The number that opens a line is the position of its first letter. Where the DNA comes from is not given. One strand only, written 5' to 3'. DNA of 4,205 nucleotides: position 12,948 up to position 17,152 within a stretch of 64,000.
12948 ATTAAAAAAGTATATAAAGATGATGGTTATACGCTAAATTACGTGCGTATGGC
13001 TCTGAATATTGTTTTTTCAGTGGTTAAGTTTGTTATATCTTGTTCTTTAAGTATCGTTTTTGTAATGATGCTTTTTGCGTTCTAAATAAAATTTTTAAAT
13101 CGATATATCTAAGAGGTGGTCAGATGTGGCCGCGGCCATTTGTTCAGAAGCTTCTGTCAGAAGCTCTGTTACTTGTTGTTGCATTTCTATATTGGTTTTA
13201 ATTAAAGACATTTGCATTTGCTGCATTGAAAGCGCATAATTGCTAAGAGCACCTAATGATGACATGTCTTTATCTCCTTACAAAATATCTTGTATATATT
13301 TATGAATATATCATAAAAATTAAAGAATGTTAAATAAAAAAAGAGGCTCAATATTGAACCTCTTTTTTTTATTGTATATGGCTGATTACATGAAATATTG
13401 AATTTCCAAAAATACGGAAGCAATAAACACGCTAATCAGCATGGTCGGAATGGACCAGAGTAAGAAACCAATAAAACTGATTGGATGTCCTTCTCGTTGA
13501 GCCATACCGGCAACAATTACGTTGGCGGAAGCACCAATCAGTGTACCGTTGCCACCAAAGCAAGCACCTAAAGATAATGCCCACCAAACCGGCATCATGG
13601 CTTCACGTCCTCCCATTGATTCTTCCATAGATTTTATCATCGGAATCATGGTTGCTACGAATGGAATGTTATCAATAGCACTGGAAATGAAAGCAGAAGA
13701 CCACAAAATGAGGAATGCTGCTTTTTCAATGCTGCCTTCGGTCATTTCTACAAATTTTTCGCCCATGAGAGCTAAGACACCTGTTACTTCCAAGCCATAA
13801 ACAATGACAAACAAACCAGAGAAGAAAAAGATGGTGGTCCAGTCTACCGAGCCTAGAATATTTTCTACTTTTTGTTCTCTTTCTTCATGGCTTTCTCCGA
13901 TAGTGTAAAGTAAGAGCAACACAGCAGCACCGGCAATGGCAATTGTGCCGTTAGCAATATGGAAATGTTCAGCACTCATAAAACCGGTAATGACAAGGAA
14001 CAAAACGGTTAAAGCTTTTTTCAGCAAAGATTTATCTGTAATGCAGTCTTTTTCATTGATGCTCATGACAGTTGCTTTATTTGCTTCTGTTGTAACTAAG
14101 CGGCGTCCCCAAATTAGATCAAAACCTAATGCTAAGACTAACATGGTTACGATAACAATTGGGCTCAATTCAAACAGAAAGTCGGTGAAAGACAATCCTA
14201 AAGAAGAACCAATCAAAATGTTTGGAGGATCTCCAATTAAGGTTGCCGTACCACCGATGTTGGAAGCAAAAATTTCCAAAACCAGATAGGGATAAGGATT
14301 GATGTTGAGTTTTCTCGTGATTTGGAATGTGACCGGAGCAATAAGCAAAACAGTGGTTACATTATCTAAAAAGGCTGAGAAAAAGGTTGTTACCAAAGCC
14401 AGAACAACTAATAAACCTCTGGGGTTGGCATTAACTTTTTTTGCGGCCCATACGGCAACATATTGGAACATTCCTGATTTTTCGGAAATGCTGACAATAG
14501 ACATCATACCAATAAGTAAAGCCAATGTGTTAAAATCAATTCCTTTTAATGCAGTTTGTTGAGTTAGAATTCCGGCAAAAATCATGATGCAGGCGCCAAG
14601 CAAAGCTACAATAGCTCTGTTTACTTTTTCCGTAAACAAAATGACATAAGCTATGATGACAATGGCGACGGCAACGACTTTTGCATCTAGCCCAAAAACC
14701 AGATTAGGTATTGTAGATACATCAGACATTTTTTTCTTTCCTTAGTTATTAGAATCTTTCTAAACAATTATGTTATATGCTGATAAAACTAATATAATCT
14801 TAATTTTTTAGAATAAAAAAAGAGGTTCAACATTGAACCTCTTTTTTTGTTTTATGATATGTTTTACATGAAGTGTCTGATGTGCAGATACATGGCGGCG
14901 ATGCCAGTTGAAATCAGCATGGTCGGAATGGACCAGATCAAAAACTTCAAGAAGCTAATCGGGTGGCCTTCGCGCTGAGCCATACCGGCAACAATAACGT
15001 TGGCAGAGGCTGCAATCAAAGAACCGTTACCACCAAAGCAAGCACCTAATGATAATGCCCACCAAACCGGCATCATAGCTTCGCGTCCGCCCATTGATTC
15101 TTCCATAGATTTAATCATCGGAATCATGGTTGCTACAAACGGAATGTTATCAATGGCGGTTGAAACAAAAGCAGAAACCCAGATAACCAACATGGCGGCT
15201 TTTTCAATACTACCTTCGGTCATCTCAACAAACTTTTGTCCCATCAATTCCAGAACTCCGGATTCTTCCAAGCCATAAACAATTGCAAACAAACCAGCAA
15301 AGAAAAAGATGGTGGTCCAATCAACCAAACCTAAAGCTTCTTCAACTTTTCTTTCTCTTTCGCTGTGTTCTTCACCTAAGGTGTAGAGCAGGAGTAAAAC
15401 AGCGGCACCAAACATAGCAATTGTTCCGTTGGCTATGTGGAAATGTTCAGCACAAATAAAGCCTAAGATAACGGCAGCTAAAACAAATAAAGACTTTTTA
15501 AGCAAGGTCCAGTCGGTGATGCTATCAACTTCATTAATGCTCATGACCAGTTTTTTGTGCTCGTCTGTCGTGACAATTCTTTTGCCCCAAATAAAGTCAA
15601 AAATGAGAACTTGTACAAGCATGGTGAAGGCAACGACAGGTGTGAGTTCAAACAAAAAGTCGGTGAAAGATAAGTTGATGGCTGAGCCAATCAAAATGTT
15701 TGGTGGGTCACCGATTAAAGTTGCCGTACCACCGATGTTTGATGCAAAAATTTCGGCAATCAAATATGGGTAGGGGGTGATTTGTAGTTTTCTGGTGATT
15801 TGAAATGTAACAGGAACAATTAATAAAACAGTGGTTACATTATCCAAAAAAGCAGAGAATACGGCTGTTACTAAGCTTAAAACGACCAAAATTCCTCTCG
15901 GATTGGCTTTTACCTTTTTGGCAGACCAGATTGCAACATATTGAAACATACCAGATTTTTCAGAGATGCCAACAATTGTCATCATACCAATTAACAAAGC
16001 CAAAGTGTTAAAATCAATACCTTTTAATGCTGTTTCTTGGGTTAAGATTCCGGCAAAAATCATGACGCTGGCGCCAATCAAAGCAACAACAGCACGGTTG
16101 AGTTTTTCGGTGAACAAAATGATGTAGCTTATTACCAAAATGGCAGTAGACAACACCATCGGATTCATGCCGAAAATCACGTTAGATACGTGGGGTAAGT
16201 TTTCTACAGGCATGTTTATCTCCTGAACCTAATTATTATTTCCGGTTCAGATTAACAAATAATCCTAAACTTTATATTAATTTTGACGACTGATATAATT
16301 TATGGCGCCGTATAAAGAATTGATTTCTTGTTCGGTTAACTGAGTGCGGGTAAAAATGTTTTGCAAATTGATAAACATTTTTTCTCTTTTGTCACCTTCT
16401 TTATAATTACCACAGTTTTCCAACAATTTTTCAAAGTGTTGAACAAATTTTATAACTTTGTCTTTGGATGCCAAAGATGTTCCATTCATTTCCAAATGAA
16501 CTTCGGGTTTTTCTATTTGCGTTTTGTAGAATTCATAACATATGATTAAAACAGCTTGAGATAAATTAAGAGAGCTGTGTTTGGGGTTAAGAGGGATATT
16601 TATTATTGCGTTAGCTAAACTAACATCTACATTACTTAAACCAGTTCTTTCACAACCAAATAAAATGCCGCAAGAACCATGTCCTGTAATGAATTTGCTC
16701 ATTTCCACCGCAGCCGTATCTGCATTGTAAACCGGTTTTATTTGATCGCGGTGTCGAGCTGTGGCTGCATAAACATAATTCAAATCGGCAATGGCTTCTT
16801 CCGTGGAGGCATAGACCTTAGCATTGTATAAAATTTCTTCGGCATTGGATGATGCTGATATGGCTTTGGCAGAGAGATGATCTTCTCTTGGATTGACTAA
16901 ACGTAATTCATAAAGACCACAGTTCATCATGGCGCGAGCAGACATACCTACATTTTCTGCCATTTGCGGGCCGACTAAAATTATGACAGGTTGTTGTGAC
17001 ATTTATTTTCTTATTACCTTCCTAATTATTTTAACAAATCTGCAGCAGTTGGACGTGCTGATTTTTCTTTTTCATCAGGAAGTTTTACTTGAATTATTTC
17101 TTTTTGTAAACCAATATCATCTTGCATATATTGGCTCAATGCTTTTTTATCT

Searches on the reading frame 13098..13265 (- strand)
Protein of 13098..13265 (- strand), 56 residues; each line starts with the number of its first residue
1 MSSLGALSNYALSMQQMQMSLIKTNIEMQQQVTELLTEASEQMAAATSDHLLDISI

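Call 24: search_protein_families(library=pfam, proteins=[window:13098-13265:-], max_evalue=0.001)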
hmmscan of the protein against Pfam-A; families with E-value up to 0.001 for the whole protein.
window:13098-13265:- (56 aa): 0 families

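Call 40: search_protein_families(library=pfam, proteins=[window:13098-13265:-], max_evalue=1)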
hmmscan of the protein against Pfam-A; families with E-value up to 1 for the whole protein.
window:13098-13265:- (56 aa): 1 family
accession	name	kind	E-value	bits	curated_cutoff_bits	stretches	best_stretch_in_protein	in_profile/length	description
PF14070.11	YjfB_motility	-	0.0024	18.3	27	1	6-51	7-53/57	Putative motility protein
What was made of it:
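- Checked: The 'YjfB-like' ORF at 13095-13265 is only weakly supported: PF14070 E=0.0024, 18.3 bits, below the cut-off of 27 (call 40).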

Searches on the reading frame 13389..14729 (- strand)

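Call 62: search_protein_families(library=pfam, proteins=[window:13389-14729:-], max_evalue=0.000001)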
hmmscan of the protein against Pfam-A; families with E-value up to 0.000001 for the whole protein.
window:13389-14729:- (447 aa): 3 families
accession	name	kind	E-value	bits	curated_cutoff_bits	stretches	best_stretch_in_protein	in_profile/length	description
PF03600.22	CitMHS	-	9.4e-89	298.2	31.9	1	28-388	1-336/336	Citrate transporter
PF00939.25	Na_sulph_symp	-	1.2e-17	64.5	27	2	22-212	275-470/472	Sodium:sulfate symporter transmembrane region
PF02040.21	ArsB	-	1.7e-13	51.2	22.2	1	20-435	2-417/423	Arsenical pump membrane protein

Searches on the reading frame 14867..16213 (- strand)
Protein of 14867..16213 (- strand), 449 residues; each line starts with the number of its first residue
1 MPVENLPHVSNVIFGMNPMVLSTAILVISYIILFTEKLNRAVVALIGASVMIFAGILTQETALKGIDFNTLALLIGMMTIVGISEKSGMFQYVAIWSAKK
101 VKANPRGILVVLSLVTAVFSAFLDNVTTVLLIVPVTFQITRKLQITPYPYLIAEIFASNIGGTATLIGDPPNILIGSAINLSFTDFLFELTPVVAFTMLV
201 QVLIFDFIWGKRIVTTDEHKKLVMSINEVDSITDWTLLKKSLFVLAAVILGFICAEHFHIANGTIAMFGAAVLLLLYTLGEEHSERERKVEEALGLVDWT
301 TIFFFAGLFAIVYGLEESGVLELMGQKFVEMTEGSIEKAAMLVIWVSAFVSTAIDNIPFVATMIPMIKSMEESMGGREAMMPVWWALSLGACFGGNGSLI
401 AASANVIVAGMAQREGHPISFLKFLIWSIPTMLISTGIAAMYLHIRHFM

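Call 62: search_protein_families(library=pfam, proteins=[window:14867-16213:-], max_evalue=0.000001)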
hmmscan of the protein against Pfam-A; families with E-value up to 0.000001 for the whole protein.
window:14867-16213:- (449 aa): 3 families
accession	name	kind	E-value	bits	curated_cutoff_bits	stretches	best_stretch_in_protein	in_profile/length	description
PF03600.22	CitMHS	-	3.1e-90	303.1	31.9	1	30-390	1-336/336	Citrate transporter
PF00939.25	Na_sulph_symp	-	6e-18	65.5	27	2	33-213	284-469/472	Sodium:sulfate symporter transmembrane region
PF02040.21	ArsB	-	7.5e-18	65.5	22.2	1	36-435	18-415/423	Arsenical pump membrane protein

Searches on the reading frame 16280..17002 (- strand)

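Call 62: search_protein_families(library=pfam, proteins=[window:16280-17002:-], max_evalue=0.000001)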
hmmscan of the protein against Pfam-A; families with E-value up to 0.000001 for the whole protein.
window:16280-17002:- (241 aa): 1 family
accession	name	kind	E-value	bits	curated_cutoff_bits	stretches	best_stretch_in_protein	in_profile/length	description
PF00588.24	SpoU_methylase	-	3.9e-25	89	29.7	1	6-156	3-142/142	SpoU rRNA Methylase family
